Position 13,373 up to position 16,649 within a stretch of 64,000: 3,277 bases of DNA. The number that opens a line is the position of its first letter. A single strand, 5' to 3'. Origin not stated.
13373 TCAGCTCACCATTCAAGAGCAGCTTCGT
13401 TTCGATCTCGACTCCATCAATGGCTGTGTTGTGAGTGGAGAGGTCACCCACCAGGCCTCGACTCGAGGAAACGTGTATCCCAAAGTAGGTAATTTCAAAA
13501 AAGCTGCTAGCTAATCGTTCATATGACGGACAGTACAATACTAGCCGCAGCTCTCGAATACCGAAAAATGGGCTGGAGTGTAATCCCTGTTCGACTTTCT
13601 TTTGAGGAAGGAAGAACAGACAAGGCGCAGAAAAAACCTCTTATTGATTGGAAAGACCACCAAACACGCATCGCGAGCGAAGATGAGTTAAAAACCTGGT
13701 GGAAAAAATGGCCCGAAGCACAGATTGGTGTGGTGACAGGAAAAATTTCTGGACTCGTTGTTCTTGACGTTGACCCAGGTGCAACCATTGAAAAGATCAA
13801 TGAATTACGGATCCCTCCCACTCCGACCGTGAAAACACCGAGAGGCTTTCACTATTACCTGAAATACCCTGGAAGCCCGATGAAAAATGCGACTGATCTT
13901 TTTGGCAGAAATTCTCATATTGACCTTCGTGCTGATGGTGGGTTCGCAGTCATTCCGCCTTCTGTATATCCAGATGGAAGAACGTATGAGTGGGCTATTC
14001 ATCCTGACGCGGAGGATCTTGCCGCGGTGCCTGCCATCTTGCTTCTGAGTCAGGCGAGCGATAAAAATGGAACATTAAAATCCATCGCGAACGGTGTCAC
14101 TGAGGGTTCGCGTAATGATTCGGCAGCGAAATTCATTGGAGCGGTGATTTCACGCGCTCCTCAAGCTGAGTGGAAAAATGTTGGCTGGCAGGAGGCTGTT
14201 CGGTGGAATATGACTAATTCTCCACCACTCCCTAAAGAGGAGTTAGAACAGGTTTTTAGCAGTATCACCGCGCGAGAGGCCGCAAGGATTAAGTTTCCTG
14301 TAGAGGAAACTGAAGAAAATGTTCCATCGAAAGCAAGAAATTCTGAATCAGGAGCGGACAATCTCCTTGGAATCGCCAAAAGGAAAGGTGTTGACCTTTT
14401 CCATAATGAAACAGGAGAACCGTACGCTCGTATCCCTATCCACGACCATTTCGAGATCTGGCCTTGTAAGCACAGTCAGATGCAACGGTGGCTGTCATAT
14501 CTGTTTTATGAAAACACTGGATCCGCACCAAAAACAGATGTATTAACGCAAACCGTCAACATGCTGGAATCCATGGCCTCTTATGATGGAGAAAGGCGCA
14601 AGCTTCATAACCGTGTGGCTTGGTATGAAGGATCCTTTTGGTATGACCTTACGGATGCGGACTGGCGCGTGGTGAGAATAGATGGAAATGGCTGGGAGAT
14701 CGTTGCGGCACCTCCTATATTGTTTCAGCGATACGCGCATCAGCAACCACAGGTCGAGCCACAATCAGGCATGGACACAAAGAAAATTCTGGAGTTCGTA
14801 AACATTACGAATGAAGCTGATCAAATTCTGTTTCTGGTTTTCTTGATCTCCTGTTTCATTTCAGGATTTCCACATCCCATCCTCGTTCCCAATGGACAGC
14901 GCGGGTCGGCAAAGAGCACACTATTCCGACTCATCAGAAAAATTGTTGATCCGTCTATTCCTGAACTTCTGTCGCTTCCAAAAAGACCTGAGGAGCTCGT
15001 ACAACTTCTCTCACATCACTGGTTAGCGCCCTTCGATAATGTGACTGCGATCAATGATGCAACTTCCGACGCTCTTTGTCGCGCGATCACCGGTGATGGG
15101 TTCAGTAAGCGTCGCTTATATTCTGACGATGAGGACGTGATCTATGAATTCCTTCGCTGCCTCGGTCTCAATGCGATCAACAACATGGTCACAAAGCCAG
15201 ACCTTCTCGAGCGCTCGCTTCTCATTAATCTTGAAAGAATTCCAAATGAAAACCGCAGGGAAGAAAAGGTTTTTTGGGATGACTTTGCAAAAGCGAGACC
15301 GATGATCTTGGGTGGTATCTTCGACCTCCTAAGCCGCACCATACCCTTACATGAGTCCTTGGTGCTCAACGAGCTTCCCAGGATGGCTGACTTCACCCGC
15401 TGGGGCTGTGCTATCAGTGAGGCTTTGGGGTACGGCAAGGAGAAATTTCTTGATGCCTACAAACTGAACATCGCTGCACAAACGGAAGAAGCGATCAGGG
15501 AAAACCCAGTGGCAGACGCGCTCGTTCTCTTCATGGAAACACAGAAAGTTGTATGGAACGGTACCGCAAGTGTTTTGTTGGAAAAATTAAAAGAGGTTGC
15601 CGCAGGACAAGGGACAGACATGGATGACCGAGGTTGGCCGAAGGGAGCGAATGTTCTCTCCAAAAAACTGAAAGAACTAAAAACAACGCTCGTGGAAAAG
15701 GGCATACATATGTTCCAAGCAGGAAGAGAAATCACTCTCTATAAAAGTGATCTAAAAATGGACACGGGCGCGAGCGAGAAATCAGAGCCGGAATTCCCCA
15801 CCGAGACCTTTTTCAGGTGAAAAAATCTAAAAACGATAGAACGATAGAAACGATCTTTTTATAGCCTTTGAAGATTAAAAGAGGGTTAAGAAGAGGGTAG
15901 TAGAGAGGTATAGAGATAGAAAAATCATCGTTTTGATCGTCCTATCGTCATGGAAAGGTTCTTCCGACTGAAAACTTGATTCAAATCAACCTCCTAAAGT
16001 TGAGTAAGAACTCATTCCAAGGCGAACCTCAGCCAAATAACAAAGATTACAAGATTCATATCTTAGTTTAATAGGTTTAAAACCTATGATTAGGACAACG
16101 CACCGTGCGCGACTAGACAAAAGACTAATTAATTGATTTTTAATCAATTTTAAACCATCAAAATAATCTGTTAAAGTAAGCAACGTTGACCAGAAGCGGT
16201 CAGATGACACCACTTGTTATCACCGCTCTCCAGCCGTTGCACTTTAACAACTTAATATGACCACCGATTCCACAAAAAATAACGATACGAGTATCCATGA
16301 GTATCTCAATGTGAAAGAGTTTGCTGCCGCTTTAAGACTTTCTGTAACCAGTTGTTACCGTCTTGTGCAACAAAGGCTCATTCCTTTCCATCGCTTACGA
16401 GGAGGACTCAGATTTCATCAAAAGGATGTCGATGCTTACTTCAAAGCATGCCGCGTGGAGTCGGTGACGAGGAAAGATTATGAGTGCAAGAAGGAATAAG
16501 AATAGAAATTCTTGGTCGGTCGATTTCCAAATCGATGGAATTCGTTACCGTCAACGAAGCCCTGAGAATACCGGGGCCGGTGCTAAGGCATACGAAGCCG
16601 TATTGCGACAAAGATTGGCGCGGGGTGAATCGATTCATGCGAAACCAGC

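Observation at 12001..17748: Integrative element abutting tRNA-Ser(TGA): Prim-Pol/P4-type primase, excisionase and tyrosine integrase, with the integrase on the 5' side of an intact tRNA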

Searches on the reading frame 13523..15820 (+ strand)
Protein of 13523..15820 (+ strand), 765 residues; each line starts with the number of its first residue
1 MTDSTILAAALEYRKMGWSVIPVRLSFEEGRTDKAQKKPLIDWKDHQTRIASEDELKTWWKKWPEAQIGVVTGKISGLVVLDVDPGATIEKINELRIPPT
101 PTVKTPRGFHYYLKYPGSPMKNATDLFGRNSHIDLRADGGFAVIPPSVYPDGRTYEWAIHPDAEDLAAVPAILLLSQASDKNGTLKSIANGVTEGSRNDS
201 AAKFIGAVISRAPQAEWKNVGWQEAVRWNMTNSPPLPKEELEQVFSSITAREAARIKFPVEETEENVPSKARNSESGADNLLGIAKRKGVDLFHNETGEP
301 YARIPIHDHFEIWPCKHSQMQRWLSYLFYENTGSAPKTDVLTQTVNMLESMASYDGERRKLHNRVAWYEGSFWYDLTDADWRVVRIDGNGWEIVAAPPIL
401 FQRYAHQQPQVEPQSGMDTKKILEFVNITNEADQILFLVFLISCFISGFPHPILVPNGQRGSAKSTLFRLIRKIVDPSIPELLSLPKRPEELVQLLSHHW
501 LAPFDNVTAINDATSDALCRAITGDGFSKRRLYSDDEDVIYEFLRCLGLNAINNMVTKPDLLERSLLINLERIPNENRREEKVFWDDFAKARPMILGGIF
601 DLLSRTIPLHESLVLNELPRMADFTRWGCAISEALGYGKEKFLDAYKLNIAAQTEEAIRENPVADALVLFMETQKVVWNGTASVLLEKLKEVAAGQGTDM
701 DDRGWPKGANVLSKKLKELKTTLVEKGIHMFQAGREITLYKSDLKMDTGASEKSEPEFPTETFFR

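Call 6: search_protein_families(library=pfam, proteins=[window:13523-15820:+], max_evalue=0.01)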
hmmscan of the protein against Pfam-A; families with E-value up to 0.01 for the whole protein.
window:13523-15820:+ (765 aa): 2 families
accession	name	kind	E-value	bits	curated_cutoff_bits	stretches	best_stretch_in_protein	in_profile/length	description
PF09250.16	Prim-Pol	-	5.1e-32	112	22.8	1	10-170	1-156/158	Bifunctional DNA primase/polymerase, N-terminal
PF08708.16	PriCT_1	-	7.2e-05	22.7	21.1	1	187-252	3-65/67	Primase C terminal 1 (PriCT-1)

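Call 40: search_protein_families(library=phrogs, proteins=[window:13523-15820:+], max_evalue=0.001)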
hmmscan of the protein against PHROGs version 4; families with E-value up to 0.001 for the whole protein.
window:13523-15820:+ (765 aa): 8 families
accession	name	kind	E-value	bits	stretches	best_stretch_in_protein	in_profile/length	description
phrog_1156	-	DNA, RNA and nucleotide metabolism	1.3e-27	97.7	1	5-239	12-228/855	DNA primase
phrog_695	-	DNA, RNA and nucleotide metabolism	2.5e-17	63.9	1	8-257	10-273/704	DNA polymerase/primase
phrog_5852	-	DNA, RNA and nucleotide metabolism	8.5e-17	62.3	1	9-164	69-234/242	DNA polymerase/primase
phrog_5177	-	DNA, RNA and nucleotide metabolism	6.7e-10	38.5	1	4-155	18-167/876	DNA polymerase/primase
phrog_3022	-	DNA, RNA and nucleotide metabolism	5.3e-09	36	1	10-168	5-171/788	DNA primase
phrog_906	-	DNA, RNA and nucleotide metabolism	1.8e-08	34.6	1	53-182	92-247/872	DNA polymerase/primase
phrog_10729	-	DNA, RNA and nucleotide metabolism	6e-07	29.1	1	2-164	10-167/722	DNA polymerase/primase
phrog_19930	-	DNA, RNA and nucleotide metabolism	0.00011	21.5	1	8-94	12-89/865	DNA polymerase/primase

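Call 56: search_solved_structures(query=window:13523-15820:+, max_evalue=0.01)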
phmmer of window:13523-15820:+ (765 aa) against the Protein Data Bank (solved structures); distinct sequences matched with E-value up to 0.01: 0.

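Call 57: search_protein_families(library=ncbifam, proteins=[window:13523-15820:+], max_evalue=0.001)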
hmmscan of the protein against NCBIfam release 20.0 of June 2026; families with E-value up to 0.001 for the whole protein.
window:13523-15820:+ (765 aa): 0 families

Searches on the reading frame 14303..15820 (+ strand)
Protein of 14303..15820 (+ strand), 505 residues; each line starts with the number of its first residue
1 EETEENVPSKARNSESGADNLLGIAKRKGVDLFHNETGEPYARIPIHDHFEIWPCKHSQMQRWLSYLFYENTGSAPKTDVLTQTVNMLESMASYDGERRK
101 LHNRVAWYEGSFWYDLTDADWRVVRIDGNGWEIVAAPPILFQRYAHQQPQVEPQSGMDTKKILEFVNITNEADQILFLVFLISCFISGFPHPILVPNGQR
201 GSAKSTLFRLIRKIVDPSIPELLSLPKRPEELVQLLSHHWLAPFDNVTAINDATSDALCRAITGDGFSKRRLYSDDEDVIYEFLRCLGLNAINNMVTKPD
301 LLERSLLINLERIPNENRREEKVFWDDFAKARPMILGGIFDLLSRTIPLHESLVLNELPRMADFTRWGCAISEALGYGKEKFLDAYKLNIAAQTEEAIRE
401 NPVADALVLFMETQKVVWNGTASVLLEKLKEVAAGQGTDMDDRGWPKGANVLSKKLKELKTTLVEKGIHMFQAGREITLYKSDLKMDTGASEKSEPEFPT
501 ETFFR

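Call 73: search_protein_families(library=pfam, proteins=[window:14303-15820:+], max_evalue=1)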
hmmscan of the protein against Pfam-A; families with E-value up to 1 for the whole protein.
window:14303-15820:+ (505 aa): 0 families

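Call 89: search_protein_representatives(protein=window:14303-15820:+)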
Query: 505 residues. Proteins with E-value up to 0.001 (for the whole library): 19063; up to 1e-10: 14884; up to 1e-30: 9626. The best 150 are listed.
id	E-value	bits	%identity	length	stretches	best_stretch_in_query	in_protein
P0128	0.0e+00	1163.5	100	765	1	1-505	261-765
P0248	9.0e-153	526.0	52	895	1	10-470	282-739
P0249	5.8e-149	513.4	52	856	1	18-470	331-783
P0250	3.8e-147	507.5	50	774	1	13-469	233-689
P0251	7.7e-145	499.8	48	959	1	13-475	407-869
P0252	2.2e-140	485.1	45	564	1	9-486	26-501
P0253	7.1e-140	483.5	48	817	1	8-471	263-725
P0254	9.4e-139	479.8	47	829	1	3-470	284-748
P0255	1.3e-138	479.3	48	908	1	9-479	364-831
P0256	1.5e-138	479.1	46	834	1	15-481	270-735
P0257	2.3e-138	478.5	48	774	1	9-472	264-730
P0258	3.9e-138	477.7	46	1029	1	16-475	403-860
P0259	5.7e-138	477.2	47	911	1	8-471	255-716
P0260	8.4e-138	476.6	46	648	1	9-471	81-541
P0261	1.3e-137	476.1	46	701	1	3-472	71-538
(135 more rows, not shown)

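Call 91: search_solved_structures(query=A2, max_evalue=1)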
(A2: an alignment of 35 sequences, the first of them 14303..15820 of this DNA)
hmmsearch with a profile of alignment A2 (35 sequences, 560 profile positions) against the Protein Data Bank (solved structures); distinct sequences matched with E-value up to 1: 15.
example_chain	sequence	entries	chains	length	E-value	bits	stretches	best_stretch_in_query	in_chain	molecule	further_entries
6c2u_A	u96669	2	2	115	0.00024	22.9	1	207-245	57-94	phosphate-loop protein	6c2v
7ahd_C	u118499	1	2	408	0.099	14.3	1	207-261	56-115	ABC-type proline/glycine betaine transport system ATPase component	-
7ahc_D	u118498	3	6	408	0.1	14.3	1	207-261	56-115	ABC-type proline/glycine betaine transport system ATPase component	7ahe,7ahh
4q7k_A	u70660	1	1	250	0.12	14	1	207-233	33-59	ABC transporter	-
1vpl_A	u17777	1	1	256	0.28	12.8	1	208-242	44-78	ABC transporter, ATP-binding protein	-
1yb4_A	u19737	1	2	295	0.33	12.6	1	180-238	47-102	tartronic semialdehyde reductase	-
2go5_5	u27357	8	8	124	0.34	12.6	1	456-517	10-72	ribosomal protein L35 | 60S ribosomal protein L35 | 60S ribosomal protein L29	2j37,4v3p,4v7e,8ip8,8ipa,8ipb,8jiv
4q4j_A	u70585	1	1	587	0.35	12.5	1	207-233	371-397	ABC transporter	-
6qv0_A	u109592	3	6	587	0.35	12.5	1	207-233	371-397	ABC transporter, ATP-binding protein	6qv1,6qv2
3qf4_A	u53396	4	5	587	0.35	12.5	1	207-233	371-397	ABC transporter, ATP-binding protein | ABC transporter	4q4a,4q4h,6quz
8rkd_E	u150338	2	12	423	0.63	11.7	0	204-236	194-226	Pilus assembly ATPase CpaF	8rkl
8rjf_A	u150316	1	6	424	0.63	11.7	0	204-236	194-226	Pilus assembly ATPase CpaF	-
9e24_A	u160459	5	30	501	0.77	11.4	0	204-236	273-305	CpaF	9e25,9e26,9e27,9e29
7znu_A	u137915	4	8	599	0.85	11.2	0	208-258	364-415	Beta-(1-->2)glucan export ATP-binding/permease protein NdvA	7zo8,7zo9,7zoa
7dv5_U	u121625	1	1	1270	0.95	11.1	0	208-235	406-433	Bile salt export pump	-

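Call 92: search_protein_families(library=pfam, alignment_id=A2, max_evalue=0.01)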
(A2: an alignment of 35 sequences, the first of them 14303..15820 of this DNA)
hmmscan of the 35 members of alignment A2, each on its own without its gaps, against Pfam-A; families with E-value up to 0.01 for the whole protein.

A. member 1, window:14303-15820:+ (505 aa): 0 families

B. families by the number of members that match (of 35 scanned): 8 families
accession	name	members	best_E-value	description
PF08708.16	PriCT_1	1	4.6e-10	Primase C terminal 1 (PriCT-1)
PF22090.1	Gins51_C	1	1.1e-09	Gins51, C-terminal domain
PF07728.20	AAA_5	1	0.0016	AAA domain (dynein-related subfamily)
PF03215.21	Rad17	1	0.0026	Rad17 P-loop domain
PF13476.12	AAA_23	1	0.0037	AAA domain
PF00126.33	HTH_1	1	0.0055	Bacterial regulatory helix-turn-helix protein, lysR family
PF05272.17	VapE-like_dom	1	0.0093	Virulence-associated protein E-like domain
PF13304.12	AAA_21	1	0.0093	AAA domain, putative AbiEii toxin, Type IV TA system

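Call 98: predict_structure(alignment_id=A2)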
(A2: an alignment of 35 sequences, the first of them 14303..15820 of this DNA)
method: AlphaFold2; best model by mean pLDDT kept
length: 505 residues; sequences in the alignment: 35
mean_pLDDT: 88.6   pTM: 0.86
mean pLDDT of the five models: 88.6, 88.3, 88.0, 87.2, 86.2
residues with pLDDT >= 90: 382; 70-90: 68; 50-70: 18; < 50: 37
segments of 3 or more residues with pLDDT < 50: 1-13, 272-274, 485-505
pLDDT, mean of each block of 10 residues (from residue 1): 44 70 94 94 94 95 95 94 96 96 96 97 97 96 96 94 96 98 97 93 95 98 93 94 92 90 76 56 92 72 93 93 98 98 97 90 96 97 96 90 92 87 96 91 91 91 90 92 54 34 33
secondary structure, 60 per line:
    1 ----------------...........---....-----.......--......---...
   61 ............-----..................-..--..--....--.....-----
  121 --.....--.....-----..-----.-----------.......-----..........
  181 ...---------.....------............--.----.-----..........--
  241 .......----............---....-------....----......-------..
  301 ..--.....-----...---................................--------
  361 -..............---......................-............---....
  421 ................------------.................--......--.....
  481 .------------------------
elements in order: H17-27 E31-34 E40-46 E49-54 H58-72 H78-95 E105-108 E111-115 E123-127 E130-134 H159-165 H171-183 E193-197 H204-215 H229-238 E241-247 H252-263 E267-270 E278-281 E286-291 H299-302 E305-309 H321-352 H362-375 H379-400 H402-413 E417-421 H422-436 H449-465 E468-473 E476-481

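Call 100: fold_search(model_id=the predicted structure, library=pdb)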
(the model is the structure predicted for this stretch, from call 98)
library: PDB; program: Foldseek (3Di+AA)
matches with E <= 10: 1133; with E <= 0.001: 186
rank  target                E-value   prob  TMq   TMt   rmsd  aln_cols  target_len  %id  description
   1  8iqi_C                3.3e-10  1.00  0.48  0.29  13.8       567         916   12  Structure of Full-Length AsfvPrimPol in Complex-Form (released 2023-07-26)
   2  8iqi_A                5.2e-10  1.00  0.50  0.31  12.2       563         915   12  Structure of Full-Length AsfvPrimPol in Complex-Form (released 2023-07-26)
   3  8wvz_A                5.2e-10  1.00  0.46  0.38  12.6       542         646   11  Structure of ADP-Form AsfvPrimPol Hexamer (released 2024-10-30)
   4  9ivf_A                6.8e-10  1.00  0.48  0.39  11.8       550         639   11  Structure of Full-Length AsfvPrimPol with polyT DNA (released 2025-12-24)
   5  7ola_C                1.0e-09  1.00  0.52  0.59   6.9       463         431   12  Structure of Primase-Helicase in SaPI5 (released 2022-07-13)
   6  8ww6_E                1.6e-09  1.00  0.46  0.38  13.8       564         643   11  Structure of ATP-rs-Form AsfvPrimPol Hexamer (released 2025-04-30)
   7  8iqi_B                1.6e-09  1.00  0.47  0.29  13.3       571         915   12  Structure of Full-Length AsfvPrimPol in Complex-Form (released 2023-07-26)
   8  8wwa_C                1.6e-09  1.00  0.45  0.29  11.9       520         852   10  Structure of AMPPNP-Form AsfvPrimPol Hexamer (released 2025-04-30)
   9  8ww7_B                1.8e-09  1.00  0.47  0.29  13.5       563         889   11  Structure of AMPPNP-Form AsfvPrimPol Dodecamer (released 2025-04-30)
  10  7ola_A                1.9e-09  1.00  0.52  0.57   6.9       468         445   13  Structure of Primase-Helicase in SaPI5 (released 2022-07-13)
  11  8ww7_C                2.8e-09  1.00  0.46  0.29  14.0       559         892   12  Structure of AMPPNP-Form AsfvPrimPol Dodecamer (released 2025-04-30)
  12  6k9c_B                3.0e-09  1.00  0.41  0.48  10.1       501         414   12  The apo structure of NrS-1 C terminal region (305-718) (released 2020-04-08)
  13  6lrb_B                3.4e-09  1.00  0.41  0.49  11.4       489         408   12  The A form apo structure of NrS-1 C terminal region-CTR (released 2020-04-08)
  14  8wwa_F                4.0e-09  1.00  0.46  0.40  11.9       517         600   12  Structure of AMPPNP-Form AsfvPrimPol Hexamer (released 2025-04-30)
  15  8wwa_B                4.2e-09  1.00  0.46  0.40  12.2       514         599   11  Structure of AMPPNP-Form AsfvPrimPol Hexamer (released 2025-04-30)
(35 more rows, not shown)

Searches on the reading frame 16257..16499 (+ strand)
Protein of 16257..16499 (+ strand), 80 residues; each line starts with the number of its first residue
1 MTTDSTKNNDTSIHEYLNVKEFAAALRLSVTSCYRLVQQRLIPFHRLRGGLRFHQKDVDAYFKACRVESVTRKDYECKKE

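Call 6: search_protein_families(library=pfam, proteins=[window:16257-16499:+], max_evalue=0.01)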
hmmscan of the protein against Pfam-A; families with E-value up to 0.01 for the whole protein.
window:16257-16499:+ (80 aa): 1 family
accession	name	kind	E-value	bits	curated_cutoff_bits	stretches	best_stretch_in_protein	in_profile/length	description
PF12728.13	HTH_17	-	3.6e-11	43.6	27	1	16-65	1-50/51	Helix-turn-helix domain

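Call 40: search_protein_families(library=phrogs, proteins=[window:16257-16499:+], max_evalue=0.001)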
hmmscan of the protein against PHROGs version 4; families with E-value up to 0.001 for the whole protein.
window:16257-16499:+ (80 aa): 2 families
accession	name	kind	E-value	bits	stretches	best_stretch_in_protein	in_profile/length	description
phrog_66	-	integration and excision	2.5e-09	38.3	1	4-72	81-150/412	excisionase and transcriptional regulator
phrog_25262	-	unknown function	0.00032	21.6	1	12-71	30-90/106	-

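Call 57: search_protein_families(library=ncbifam, proteins=[window:16257-16499:+], max_evalue=0.001)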
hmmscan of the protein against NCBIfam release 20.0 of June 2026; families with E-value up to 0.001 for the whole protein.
window:16257-16499:+ (80 aa): 2 families
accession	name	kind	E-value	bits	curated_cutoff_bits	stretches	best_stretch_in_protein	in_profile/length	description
NF047737.1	antiphage_MADS1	equivalog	1.6e-10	41.1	80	1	15-60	2-47/49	methylation-associated defense system helix-turn-helix domain-containing protein MAD1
TIGR01764.1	excise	domain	8.7e-09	35.6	28.8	1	16-63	1-48/49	excisionase family DNA-binding protein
